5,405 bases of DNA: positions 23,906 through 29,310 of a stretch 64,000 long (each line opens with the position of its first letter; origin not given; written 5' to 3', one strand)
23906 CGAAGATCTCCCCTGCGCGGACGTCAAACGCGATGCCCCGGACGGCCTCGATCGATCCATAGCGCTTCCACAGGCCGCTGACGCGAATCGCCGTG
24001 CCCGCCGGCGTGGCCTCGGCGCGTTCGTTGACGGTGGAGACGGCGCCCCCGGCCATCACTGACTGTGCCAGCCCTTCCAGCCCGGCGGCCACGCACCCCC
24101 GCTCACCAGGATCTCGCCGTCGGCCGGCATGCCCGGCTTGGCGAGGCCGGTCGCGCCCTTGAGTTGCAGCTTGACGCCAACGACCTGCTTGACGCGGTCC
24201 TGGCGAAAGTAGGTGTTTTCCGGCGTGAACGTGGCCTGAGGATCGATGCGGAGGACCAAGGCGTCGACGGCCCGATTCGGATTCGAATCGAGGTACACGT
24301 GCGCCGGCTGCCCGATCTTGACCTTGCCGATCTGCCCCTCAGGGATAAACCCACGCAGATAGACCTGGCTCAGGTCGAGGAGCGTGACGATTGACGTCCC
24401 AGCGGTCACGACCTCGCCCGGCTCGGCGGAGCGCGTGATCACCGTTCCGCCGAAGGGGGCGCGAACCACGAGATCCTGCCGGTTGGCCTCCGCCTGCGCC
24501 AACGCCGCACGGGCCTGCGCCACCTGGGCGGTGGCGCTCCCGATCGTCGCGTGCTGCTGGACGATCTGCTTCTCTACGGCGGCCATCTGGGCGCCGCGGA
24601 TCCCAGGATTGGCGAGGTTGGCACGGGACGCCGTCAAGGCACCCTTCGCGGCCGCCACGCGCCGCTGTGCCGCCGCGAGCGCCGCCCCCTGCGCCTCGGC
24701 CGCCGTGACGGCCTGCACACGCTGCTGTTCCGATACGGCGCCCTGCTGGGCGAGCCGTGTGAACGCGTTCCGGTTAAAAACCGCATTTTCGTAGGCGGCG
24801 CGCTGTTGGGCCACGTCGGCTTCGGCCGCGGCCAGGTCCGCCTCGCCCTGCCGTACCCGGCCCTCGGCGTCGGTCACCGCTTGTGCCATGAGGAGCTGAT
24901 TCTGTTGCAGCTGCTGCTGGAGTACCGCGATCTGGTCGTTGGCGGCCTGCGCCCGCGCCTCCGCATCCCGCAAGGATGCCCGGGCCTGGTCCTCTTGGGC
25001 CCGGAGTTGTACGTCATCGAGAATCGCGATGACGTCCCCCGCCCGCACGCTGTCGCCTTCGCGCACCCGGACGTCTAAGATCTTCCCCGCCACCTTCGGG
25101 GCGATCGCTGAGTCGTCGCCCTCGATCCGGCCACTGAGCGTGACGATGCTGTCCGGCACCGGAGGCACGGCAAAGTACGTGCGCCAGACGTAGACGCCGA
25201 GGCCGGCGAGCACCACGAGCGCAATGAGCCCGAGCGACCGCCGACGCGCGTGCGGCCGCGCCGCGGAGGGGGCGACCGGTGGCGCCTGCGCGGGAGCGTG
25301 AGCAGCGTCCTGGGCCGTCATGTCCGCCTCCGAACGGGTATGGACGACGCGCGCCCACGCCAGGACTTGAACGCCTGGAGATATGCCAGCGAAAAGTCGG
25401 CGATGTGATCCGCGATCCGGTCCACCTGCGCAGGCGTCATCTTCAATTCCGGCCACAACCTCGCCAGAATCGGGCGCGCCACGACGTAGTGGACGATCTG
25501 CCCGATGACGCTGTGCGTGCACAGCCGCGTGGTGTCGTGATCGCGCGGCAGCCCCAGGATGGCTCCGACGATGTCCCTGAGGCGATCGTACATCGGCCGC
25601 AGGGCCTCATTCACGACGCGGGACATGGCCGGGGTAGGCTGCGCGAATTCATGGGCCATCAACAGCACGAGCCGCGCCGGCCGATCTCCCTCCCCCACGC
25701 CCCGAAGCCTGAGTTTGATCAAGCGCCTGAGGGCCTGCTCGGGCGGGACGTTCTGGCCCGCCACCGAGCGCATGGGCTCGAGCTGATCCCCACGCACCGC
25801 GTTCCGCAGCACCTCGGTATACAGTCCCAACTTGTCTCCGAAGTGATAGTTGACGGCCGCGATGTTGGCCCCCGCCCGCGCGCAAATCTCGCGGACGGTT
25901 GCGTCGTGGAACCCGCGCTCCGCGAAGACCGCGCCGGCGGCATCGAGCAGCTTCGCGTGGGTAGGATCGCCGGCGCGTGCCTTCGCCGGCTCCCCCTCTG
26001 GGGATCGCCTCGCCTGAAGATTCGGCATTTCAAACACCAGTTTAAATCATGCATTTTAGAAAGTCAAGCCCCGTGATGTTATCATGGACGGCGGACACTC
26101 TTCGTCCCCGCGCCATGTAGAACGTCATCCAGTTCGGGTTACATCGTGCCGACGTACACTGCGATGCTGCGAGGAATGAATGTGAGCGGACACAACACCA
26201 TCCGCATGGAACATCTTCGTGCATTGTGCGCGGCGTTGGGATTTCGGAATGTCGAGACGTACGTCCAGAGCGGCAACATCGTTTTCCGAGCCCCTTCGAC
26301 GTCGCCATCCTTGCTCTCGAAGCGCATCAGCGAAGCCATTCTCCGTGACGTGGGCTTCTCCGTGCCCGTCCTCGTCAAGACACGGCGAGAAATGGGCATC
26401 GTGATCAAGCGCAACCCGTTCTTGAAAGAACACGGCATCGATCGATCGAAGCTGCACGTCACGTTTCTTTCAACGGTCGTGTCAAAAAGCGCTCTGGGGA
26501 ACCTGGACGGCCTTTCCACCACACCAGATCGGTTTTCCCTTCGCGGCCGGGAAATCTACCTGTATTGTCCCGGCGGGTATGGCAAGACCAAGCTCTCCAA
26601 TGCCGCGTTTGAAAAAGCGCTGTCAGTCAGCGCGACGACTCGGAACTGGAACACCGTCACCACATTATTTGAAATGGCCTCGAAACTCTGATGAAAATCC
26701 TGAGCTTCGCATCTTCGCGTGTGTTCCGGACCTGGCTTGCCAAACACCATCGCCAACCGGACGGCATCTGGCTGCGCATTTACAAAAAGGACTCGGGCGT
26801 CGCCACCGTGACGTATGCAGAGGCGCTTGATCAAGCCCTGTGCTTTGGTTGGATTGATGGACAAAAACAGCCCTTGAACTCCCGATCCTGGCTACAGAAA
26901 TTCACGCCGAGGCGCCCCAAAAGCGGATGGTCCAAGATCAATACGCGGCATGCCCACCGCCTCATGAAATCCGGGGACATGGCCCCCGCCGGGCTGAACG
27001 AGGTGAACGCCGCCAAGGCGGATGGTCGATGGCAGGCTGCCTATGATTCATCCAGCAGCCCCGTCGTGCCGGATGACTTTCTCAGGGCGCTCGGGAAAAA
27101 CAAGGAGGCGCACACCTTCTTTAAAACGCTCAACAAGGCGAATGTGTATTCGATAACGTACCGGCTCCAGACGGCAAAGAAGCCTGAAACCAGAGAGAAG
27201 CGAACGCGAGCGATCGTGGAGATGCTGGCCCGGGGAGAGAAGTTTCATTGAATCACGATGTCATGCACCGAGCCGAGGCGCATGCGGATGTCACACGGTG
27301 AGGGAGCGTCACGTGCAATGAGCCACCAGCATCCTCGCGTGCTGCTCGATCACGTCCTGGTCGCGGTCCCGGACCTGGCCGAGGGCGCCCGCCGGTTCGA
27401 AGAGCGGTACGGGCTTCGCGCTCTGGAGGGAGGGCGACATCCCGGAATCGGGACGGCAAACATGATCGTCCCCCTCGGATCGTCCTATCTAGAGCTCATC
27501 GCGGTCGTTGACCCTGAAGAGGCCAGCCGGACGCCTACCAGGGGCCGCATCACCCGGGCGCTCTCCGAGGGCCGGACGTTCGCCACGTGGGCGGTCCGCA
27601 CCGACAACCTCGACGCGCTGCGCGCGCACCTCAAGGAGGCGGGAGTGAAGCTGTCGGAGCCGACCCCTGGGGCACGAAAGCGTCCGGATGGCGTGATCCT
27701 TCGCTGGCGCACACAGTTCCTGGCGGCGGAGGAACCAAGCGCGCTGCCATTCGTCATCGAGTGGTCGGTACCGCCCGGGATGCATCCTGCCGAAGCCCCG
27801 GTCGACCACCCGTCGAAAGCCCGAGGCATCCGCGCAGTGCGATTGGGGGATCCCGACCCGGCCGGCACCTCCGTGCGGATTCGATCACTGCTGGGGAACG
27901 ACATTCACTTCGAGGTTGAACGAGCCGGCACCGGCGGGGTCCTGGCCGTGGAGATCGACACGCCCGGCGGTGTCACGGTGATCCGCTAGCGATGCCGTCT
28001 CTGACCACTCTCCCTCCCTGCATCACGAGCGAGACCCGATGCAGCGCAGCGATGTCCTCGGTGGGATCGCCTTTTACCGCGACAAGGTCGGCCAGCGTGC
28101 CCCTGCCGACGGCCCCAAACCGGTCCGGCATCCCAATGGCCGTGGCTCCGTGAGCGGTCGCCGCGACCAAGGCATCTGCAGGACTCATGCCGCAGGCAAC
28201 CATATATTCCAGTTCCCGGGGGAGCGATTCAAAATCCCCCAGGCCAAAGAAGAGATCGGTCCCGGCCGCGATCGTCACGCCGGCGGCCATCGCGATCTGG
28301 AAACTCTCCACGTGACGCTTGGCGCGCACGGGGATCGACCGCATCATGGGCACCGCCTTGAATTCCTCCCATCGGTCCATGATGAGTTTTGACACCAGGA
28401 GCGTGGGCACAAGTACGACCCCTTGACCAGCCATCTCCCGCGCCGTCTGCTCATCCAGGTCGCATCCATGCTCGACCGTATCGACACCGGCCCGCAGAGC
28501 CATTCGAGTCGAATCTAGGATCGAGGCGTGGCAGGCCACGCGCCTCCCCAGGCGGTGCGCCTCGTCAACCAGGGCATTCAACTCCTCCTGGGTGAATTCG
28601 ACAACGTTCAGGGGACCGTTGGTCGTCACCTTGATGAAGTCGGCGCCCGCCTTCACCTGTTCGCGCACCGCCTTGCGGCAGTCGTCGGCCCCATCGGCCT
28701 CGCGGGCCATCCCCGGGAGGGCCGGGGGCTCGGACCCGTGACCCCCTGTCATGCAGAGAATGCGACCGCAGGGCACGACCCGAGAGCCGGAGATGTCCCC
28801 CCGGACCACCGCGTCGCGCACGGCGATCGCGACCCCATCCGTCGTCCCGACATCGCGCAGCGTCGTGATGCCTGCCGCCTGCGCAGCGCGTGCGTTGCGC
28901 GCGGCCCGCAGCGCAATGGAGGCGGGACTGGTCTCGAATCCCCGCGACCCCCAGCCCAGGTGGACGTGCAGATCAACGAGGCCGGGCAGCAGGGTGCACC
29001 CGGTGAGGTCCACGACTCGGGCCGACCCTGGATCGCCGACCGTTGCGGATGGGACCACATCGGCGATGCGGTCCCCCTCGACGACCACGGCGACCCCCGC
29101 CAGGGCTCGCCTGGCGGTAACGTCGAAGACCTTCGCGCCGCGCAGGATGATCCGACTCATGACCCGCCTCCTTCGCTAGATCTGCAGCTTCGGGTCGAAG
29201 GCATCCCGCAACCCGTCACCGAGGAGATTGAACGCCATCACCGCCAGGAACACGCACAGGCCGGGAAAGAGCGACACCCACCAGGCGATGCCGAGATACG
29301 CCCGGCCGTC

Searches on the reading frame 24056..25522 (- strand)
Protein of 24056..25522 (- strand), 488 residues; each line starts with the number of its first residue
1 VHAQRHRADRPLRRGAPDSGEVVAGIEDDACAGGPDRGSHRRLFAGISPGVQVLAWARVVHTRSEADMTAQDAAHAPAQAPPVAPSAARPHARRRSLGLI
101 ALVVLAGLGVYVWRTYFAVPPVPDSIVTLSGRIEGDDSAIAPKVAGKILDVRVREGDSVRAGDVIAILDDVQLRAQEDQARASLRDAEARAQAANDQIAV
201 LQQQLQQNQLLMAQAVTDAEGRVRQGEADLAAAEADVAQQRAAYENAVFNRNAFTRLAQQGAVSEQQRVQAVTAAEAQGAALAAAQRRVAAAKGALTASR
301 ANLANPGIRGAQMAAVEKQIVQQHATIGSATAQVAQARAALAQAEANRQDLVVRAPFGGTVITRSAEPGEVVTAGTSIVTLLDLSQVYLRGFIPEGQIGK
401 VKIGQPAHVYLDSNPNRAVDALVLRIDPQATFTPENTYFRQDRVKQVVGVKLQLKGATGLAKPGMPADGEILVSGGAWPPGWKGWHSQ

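Call 31: search_protein_families(library=pfam, proteins=[window:24056-25522:-], max_evalue=0.01)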
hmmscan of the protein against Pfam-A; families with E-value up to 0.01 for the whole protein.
window:24056-25522:- (488 aa): 4 families
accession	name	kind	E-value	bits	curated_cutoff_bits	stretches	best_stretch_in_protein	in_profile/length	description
PF16576.10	HlyD_D23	-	1.1e-18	67.8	30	1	339-430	97-188/214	Barrel-sandwich domain of CusB or HlyD membrane-fusion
PF13437.12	HlyD_3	-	1.2e-17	65.1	22.2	1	352-438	1-86/106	HlyD family secretion protein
PF13533.13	Biotin_lipoyl_2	-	1.4e-09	38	29.8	1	139-169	2-32/32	Biotin-lipoyl like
PF00364.28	Biotin_lipoyl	-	7e-05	23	22.1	0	143-168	48-73/73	Biotin-requiring enzyme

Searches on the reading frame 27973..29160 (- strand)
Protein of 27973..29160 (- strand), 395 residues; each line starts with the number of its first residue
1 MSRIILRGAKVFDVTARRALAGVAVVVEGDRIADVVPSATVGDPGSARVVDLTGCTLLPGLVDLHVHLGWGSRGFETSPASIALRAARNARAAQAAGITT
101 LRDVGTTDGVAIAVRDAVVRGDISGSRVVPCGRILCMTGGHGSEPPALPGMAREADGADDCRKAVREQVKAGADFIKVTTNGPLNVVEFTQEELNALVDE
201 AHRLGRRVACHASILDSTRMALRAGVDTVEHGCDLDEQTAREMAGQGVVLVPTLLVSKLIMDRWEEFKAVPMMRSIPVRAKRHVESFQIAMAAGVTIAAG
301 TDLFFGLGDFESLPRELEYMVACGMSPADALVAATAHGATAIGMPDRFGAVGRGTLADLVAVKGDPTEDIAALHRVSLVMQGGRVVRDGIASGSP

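Call 41: search_protein_families(library=pfam, proteins=[window:27973-29160:-], max_evalue=0.0001)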
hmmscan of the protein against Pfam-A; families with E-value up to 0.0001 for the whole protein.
window:27973-29160:- (395 aa): 2 families
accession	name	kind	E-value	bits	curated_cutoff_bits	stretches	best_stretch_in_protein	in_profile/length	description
PF01979.26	Amidohydro_1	-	5.2e-41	141.5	25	1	56-386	1-345/345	Amidohydrolase family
PF07969.17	Amidohydro_3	-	3.2e-13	50.4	29.7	2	167-386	231-471/472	Amidohydrolase family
